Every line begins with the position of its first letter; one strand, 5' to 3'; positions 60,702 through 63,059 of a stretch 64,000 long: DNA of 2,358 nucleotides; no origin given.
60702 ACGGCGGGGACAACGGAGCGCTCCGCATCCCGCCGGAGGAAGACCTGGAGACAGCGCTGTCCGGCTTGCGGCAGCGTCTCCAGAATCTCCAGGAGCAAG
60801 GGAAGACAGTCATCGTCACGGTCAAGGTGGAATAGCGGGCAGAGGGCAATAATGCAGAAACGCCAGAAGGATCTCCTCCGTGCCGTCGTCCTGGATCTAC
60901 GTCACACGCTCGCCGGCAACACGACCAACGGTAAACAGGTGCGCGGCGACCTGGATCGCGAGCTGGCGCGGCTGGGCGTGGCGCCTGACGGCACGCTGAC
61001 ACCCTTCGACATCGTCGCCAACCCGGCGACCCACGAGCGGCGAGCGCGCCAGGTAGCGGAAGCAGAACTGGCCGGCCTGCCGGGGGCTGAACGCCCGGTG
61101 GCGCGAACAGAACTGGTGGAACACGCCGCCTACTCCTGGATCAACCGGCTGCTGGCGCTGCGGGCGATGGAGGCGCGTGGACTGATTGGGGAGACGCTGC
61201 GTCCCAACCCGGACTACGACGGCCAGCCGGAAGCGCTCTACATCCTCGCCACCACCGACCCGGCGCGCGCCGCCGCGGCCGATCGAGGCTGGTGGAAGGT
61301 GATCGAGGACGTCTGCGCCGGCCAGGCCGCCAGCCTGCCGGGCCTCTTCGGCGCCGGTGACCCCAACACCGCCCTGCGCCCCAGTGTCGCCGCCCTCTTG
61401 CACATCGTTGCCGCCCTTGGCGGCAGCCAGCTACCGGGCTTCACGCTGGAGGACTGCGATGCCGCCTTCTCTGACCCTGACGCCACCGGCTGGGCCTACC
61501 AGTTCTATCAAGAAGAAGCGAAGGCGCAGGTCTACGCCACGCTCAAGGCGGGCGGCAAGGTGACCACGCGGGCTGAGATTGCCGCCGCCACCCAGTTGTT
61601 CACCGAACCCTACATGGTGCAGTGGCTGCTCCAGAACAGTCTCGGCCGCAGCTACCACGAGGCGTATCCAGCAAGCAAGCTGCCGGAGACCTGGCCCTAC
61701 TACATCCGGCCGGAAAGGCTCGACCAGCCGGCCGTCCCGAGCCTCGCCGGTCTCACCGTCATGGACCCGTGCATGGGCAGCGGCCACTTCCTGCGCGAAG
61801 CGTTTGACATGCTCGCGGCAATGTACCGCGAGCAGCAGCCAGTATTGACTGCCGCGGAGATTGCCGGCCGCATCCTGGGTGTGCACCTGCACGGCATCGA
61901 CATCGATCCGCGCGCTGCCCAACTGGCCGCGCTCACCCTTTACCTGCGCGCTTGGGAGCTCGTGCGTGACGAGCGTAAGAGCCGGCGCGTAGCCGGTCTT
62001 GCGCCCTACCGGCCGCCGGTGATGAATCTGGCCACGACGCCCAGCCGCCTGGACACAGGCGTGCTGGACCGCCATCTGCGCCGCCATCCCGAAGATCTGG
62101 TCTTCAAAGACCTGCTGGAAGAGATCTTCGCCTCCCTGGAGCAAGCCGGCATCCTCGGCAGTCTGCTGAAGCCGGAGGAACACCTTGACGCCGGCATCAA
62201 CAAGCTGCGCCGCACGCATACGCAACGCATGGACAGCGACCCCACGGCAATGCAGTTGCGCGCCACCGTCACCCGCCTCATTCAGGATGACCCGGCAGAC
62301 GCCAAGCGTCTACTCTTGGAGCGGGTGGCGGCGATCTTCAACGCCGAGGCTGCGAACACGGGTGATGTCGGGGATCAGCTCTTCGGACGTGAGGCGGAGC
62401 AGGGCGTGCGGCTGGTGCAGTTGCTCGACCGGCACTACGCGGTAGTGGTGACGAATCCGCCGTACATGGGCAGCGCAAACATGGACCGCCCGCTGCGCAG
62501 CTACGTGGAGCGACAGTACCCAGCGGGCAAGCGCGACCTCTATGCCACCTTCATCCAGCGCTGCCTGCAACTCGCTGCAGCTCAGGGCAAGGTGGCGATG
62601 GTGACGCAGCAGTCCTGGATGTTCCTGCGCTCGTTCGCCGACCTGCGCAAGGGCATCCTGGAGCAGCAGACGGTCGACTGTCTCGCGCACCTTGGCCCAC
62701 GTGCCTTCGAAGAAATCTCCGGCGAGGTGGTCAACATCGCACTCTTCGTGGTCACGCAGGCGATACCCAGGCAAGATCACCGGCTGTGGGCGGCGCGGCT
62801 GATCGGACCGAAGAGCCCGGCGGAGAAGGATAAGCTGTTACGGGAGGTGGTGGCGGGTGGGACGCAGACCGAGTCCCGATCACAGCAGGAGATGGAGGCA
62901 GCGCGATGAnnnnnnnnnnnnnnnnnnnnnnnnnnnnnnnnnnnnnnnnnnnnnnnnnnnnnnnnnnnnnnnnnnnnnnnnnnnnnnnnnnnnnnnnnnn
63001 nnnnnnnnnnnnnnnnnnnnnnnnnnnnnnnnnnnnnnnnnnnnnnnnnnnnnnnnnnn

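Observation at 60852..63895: PglX-like methyltransferase lacks its C-terminal half and is start/stop-coupled to a RAMP gene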

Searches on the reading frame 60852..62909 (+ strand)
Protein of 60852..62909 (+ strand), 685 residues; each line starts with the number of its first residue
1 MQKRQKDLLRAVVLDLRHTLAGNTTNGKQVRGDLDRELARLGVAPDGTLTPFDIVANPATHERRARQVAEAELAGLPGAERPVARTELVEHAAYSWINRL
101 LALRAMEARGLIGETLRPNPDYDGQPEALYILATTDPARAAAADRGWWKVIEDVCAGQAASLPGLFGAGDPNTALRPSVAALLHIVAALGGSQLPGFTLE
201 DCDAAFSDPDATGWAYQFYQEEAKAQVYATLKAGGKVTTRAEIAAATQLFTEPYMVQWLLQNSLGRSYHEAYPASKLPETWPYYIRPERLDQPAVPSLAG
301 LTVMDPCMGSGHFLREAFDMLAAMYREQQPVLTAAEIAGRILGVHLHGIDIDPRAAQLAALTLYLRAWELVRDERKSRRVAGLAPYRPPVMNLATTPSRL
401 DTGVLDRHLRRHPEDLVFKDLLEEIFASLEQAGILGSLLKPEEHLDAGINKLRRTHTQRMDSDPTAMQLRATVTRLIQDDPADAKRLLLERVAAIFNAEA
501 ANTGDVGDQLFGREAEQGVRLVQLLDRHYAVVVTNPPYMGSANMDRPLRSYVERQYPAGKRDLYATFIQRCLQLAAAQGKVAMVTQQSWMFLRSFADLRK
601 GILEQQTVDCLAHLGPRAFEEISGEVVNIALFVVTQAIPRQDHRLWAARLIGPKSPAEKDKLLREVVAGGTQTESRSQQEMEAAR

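Call 6: search_protein_families(library=pfam, proteins=[window:60852-62909:+], max_evalue=0.01)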
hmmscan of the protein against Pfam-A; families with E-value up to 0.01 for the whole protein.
window:60852-62909:+ (685 aa): 4 families
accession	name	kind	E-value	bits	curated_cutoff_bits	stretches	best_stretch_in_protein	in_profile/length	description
PF07669.17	Eco57I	-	5.6e-22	79.1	25.3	1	345-614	2-165/171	Eco57I restriction-modification methylase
PF02384.22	N6_Mtase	-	7.2e-14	52.3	20.4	2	526-624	123-223/311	N-6 DNA Methylase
PF20473.4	MmeI_Mtase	-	1.1e-07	31.7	27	1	298-369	18-88/259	MmeI, DNA-methyltransferase domain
PF01170.24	UPF0020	-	0.0055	16.9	22.3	0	523-594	116-175/197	RMKL-like, methyltransferase domain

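Call 7: search_protein_families(library=padloc, proteins=[window:60852-62909:+], max_evalue=0.01)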
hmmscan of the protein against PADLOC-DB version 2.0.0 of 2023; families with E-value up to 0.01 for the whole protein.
window:60852-62909:+ (685 aa): 47 families (the best 25 are shown)
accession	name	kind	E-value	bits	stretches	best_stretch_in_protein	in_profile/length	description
PDLC02521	PglX|PglXI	-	6.2e-105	350.3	2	84-478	75-473/1174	PglX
PDLC02525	PglX|PglXI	-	1.4e-93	312.6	2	83-478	56-447/607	PglX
PDLC03600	REase_MTase_IIG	-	2.5e-92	308.6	2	210-667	207-634/1205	Type IIG restriction enzyme-methyltransferase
PDLC02523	PglX|PglXI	-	3e-83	278.4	2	276-645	304-676/1428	PglX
PDLC02528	PglX|PglXI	-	5.2e-74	247.7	3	521-666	465-610/1125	PglX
PDLC02641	DrmMI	-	8.6e-63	210.7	2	200-371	194-372/1161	DrmMI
PDLC02527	PglX|PglXI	-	2e-62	209.4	1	85-674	88-692/1332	PglX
PDLC02524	PglX|PglXI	-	5.4e-57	191.7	2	506-636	277-401/722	PglX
PDLC02535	PglX|PglXI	-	2e-45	153.5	3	501-666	453-618/731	PglX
PDLC02522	PglX|PglXI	-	3.5e-44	148.9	3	522-627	597-702/1218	PglX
PDLC02526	PglX|PglXI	-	1.6e-43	147.1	2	341-606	345-610/640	PglX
PDLC02519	PglX|PglXI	-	3.5e-39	132.2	1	206-659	184-614/1241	PglX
PDLC02518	PglX|PglXI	-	1.9e-38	129.9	2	278-616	285-600/1412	PglX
PDLC02517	PglX|PglXI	-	5.2e-31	105.8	1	523-636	9-122/707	PglX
PDLC02529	PglX|PglXI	-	1.5e-17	60.6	2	293-369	219-296/1189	PglX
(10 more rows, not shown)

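Call 9: search_protein_families(library=ncbifam, proteins=[window:60852-62909:+], max_evalue=0.01)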
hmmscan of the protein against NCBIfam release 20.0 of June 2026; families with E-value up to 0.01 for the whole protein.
window:60852-62909:+ (685 aa): 5 families
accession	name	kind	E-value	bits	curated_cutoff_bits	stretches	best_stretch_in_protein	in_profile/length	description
NF033452.1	BREX_1_MTaseX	exception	2.1e-121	406.8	500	1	67-643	62-623/1210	BREX-1 system adenine-specific DNA-methyltransferase PglX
NF033455.1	BREX_6_MTaseX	exception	4.8e-95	319.2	900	2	277-643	303-667/1319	BREX-6 system adenine-specific DNA-methyltransferase PglX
NF033454.1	BREX_5_MTaseX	exception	3.6e-43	147.4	900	2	290-616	292-590/1404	BREX-5 system adenine-specific DNA-methyltransferase PglX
NF033451.1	BREX_2_MTaseX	equivalog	1.8e-15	55.8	400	2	297-369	221-292/1185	BREX-2 system adenine-specific DNA-methyltransferase PglX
TIGR02987.1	met_A_Alw26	exception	0.00053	18.8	353.5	0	561-612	172-223/523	Alw26I/Eco31I/Esp3I family type II restriction adenine-specific DNA-methyltransferase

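Call 15: find_homologous_proteins(query=window:60852-62909:+, max_evalue=1e-20)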
Query window:60852-62909:+ (685 aa): 459 proteins with E <= 1e-20 among 8000 candidates; the best 120 are listed.
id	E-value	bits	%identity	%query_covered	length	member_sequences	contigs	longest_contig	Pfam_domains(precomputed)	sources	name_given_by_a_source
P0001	0.0e+0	1535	100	100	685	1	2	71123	PF02384.23,PF07669.18,PF20473.5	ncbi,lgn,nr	ncbi:MAG: BREX-1 system adenine-specific DNA-methyltransferase PglX [Chloroflexi bacterium]|nr:BREX-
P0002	3.8e-269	913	61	98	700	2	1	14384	PF02384.23,PF07669.18,PF20473.5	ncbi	-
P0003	5.2e-268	909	62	97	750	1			PF02384.23,PF07669.18,PF20473.5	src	-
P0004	9.7e-267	905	62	97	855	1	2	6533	PF02384.23,PF07669.18,PF20473.5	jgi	jgi:hypothetical protein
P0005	1.1e-265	901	86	69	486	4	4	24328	PF20473.5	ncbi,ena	-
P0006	1.4e-262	891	61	97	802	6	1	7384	PF02384.23,PF07669.18,PF20473.5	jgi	-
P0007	1.7e-262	891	61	97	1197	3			PF07669.18,PF20473.5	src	-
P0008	2.6e-262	890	61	97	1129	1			PF02384.23,PF07669.18,PF20473.5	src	-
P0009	2.0e-261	887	62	97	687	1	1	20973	PF02384.23,PF07669.18,PF01170.25,PF20473.5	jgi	jgi:hypothetical protein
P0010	1.6e-260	884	59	98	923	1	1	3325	PF02384.23,PF07669.18,PF20473.5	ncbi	-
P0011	5.3e-260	883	59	100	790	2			PF02384.23,PF07669.18,PF20473.5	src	-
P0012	8.6e-260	882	63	98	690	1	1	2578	PF02384.23,PF07669.18,PF01170.25,PF20473.5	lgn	-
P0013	1.0e-259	882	63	97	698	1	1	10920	PF02384.23,PF07669.18,PF01170.25,PF20473.5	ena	-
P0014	1.4e-259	881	59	98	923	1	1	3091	PF02384.23,PF07669.18,PF20473.5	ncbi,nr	ncbi:MAG TPA: BREX-1 system adenine-specific DNA-methyltransferase PglX [Ktedonobacteraceae bacteriu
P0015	3.5e-259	880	59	98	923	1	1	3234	PF02384.23,PF07669.18,PF20473.5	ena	-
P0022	6.3e-252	856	60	98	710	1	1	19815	PF02384.23,PF07669.18,PF20473.5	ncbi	-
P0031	3.6e-241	820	59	97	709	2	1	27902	PF02384.23,PF07669.18,PF01170.25,PF20473.5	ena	-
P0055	8.5e-218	743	57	97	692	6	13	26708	PF02384.23,PF07669.18,PF20473.5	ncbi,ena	-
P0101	4.0e-138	480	43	96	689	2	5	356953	PF02384.23,PF07669.18,PF20473.5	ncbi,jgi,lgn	jgi:hypothetical protein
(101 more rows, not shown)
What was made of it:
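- Many homologues are 680-710 aa (call 15).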

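Call 16: find_encoding_contigs(protein=P0101, flank=10000, max_places=3)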
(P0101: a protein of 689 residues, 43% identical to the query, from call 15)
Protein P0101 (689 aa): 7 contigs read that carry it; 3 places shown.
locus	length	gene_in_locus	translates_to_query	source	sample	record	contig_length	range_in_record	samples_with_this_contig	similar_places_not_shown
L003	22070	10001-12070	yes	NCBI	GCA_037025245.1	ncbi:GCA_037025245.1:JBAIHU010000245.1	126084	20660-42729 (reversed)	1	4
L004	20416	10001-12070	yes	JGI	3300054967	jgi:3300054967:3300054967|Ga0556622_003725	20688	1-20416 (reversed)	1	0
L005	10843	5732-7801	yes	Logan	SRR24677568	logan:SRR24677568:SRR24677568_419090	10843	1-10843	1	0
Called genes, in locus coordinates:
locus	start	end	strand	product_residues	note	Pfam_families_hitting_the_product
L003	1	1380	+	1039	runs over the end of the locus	PF00873:ACR_tran, PF03176:MMPL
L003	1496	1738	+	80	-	-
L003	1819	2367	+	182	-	PF01243:PNPOx_N, PF12900:Pyridox_ox_2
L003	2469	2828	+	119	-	PF01925:TauE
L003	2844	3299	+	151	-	PF09537:DUF2383, PF19825:DUF6306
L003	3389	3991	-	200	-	PF02627:CMD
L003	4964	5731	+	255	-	PF08849:BrxA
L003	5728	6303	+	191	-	-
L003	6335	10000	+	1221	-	PF25791:WHD_BREX_BrxC (weak)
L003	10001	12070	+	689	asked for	PF02384:N6_Mtase (faint), PF20473:MmeI_Mtase, PF07669:Eco57I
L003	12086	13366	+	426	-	PF13289:SIR2_2 (weak)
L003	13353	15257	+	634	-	PF13191:AAA_16 (faint), PF01935:DUF87, PF05872:HerA_C (faint), PF10412:TrwB_AAD_bind (weak)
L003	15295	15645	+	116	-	PF01909:NTP_transf_2, PF18765:Polbeta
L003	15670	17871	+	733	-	-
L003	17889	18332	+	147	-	-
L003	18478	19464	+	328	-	-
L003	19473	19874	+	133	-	PF01850:PIN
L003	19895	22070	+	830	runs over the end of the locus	PF08665:PglZ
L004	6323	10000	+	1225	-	PF25791:WHD_BREX_BrxC (weak)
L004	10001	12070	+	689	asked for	PF02384:N6_Mtase (faint), PF20473:MmeI_Mtase, PF07669:Eco57I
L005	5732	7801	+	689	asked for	PF02384:N6_Mtase (faint), PF20473:MmeI_Mtase, PF07669:Eco57I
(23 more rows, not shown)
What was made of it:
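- SIR2-HerA plus an MNT nucleotidyltransferase (call 16).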

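Call 17: find_encoding_contigs(protein=P0055, flank=10000, max_places=3)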
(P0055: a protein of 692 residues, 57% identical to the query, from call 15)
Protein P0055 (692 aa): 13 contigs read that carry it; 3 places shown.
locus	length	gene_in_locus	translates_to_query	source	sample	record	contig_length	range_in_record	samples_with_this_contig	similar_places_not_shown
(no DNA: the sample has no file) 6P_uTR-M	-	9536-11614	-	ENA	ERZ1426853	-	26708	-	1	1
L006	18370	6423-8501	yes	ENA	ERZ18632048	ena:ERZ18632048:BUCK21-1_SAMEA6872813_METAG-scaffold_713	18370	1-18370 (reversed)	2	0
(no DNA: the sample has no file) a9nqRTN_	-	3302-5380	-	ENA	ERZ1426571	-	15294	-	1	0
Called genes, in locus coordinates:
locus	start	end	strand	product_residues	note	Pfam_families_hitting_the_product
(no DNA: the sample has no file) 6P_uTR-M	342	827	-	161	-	-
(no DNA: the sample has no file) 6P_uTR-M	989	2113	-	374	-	PF02195:ParB_N (weak)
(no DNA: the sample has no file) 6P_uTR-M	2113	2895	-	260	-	PF01656:CbiA, PF06564:CBP_BcsQ, PF09140:MipZ, PF10609:ParA, PF13614:AAA_31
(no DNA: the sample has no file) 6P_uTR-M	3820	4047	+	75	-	PF00376:MerR, PF12728:HTH_17, PF13411:MerR_1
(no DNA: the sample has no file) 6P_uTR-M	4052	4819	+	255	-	PF08849:BrxA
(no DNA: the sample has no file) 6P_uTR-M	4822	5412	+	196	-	-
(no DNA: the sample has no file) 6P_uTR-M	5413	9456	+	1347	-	PF25796:BREX_BrxC_4th (weak), PF13391:HNH_2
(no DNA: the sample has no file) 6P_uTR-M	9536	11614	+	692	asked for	PF02384:N6_Mtase (faint), PF20473:MmeI_Mtase (faint), PF07669:Eco57I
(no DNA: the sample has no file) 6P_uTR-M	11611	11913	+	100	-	PF01909:NTP_transf_2 (weak), PF18765:Polbeta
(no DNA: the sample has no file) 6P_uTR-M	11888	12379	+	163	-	PF20797:HepT-like_2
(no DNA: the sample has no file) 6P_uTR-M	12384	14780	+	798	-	-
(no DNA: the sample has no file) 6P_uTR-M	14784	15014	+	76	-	-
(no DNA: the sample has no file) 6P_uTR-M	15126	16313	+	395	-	PF02463:SMC_N (weak), PF11398:DUF2813 (faint), PF13175:AAA_15, PF13476:AAA_23 (weak), PF13304:AAA_21, PF13175:AAA_15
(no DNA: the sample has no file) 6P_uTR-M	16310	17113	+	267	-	PF14103:DUF4276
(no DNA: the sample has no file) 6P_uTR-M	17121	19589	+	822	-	PF08665:PglZ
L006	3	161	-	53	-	?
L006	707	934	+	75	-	PF00376:MerR, PF12728:HTH_17, PF13411:MerR_1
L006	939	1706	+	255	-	PF08849:BrxA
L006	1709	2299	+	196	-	-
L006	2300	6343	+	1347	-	PF25796:BREX_BrxC_4th (weak), PF13391:HNH_2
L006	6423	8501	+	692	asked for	PF02384:N6_Mtase (faint), PF20473:MmeI_Mtase (faint), PF07669:Eco57I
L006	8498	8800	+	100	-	PF01909:NTP_transf_2 (weak), PF18765:Polbeta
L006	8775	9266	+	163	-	PF20797:HepT-like_2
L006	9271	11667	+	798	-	-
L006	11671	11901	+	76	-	-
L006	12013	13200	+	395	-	PF02463:SMC_N (weak), PF11398:DUF2813 (faint), PF13175:AAA_15, PF13476:AAA_23 (weak), PF13304:AAA_21, PF13175:AAA_15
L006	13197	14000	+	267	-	PF14103:DUF4276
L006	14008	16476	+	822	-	PF08665:PglZ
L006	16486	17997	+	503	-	PF20442:BrxL_N, PF13337:BrxL_ATPase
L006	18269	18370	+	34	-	?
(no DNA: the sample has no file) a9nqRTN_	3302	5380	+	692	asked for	PF02384:N6_Mtase (faint), PF20473:MmeI_Mtase (faint), PF07669:Eco57I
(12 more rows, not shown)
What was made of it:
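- An MNT-HEPN pair (call 17).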

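Call 18: find_encoding_contigs(protein=P0001, flank=10000, max_places=4)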
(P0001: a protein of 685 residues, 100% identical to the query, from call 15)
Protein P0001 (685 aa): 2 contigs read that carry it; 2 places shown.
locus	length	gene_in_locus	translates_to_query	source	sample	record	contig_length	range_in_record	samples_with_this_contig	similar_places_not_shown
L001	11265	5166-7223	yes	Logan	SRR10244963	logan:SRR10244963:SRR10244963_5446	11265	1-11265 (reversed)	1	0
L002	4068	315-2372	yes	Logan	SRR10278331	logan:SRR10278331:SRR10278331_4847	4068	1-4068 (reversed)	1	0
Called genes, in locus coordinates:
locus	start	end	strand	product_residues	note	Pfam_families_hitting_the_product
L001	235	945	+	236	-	PF08849:BrxA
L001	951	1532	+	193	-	-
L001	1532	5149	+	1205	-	PF25796:BREX_BrxC_4th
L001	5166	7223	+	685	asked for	PF20473:MmeI_Mtase (faint), PF07669:Eco57I, PF02384:N6_Mtase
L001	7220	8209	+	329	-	PF03787:RAMPs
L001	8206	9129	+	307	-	PF03787:RAMPs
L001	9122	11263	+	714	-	?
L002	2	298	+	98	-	?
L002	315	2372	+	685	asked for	PF20473:MmeI_Mtase (faint), PF07669:Eco57I, PF02384:N6_Mtase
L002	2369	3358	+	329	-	PF03787:RAMPs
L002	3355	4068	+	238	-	?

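Call 33: find_encoding_contigs(protein=P0005, flank=10000, max_places=4)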
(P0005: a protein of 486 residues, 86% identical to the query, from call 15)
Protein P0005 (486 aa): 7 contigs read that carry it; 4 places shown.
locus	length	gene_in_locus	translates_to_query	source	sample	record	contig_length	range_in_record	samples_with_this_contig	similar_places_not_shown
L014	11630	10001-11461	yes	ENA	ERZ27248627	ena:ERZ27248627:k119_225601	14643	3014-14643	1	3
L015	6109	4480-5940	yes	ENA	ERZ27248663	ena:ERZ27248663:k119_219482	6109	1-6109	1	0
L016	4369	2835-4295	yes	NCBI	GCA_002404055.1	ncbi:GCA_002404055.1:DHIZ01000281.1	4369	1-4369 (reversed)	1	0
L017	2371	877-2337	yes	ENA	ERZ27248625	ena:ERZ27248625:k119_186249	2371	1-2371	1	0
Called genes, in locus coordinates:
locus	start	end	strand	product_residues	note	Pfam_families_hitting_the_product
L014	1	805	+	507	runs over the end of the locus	-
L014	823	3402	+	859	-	PF09261:Alpha-mann_mid (weak)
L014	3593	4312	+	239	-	PF08849:BrxA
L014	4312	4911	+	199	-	-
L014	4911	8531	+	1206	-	PF25796:BREX_BrxC_4th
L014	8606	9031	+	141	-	PF05014:Nuc_deoxyrib_tr (weak)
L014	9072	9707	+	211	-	PF05014:Nuc_deoxyrib_tr (weak)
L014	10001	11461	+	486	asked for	PF20473:MmeI_Mtase (weak)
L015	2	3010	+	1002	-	?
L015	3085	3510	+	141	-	PF05014:Nuc_deoxyrib_tr (weak)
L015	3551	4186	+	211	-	PF05014:Nuc_deoxyrib_tr (weak)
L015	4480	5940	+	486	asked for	PF20473:MmeI_Mtase (weak)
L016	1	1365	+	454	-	?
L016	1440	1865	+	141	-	PF05014:Nuc_deoxyrib_tr (weak)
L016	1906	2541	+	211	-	PF05014:Nuc_deoxyrib_tr (weak)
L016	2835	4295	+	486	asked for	PF20473:MmeI_Mtase (weak)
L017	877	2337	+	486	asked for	PF20473:MmeI_Mtase (weak)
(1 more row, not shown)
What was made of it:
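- The closest relative by identity (P0005, 86%) carries a 486-aa truncated PglX (call 33).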

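Call 34: find_encoding_contigs(protein=P0022, flank=10000, max_places=2)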
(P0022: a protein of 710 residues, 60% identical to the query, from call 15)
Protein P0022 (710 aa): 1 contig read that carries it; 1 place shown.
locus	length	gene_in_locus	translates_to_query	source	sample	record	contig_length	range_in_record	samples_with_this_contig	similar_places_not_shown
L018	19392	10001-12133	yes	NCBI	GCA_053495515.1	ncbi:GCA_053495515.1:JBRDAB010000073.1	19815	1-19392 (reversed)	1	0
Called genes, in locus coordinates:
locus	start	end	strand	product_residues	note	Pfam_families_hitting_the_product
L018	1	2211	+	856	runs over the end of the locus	PF08665:PglZ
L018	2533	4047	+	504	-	PF20442:BrxL_N, PF13337:BrxL_ATPase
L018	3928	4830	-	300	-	-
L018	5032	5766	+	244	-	PF08849:BrxA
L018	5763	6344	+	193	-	-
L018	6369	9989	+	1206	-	PF25796:BREX_BrxC_4th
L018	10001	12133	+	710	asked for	PF02384:N6_Mtase (faint), PF20473:MmeI_Mtase (faint), PF07669:Eco57I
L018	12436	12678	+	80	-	-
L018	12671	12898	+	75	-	-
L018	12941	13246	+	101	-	-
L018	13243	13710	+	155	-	PF01850:PIN (weak)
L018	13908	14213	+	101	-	-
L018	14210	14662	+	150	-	-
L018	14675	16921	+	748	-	-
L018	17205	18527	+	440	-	PF13304:AAA_21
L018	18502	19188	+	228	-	PF13707:RloB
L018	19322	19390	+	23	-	?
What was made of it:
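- PIN and small genes (call 34).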
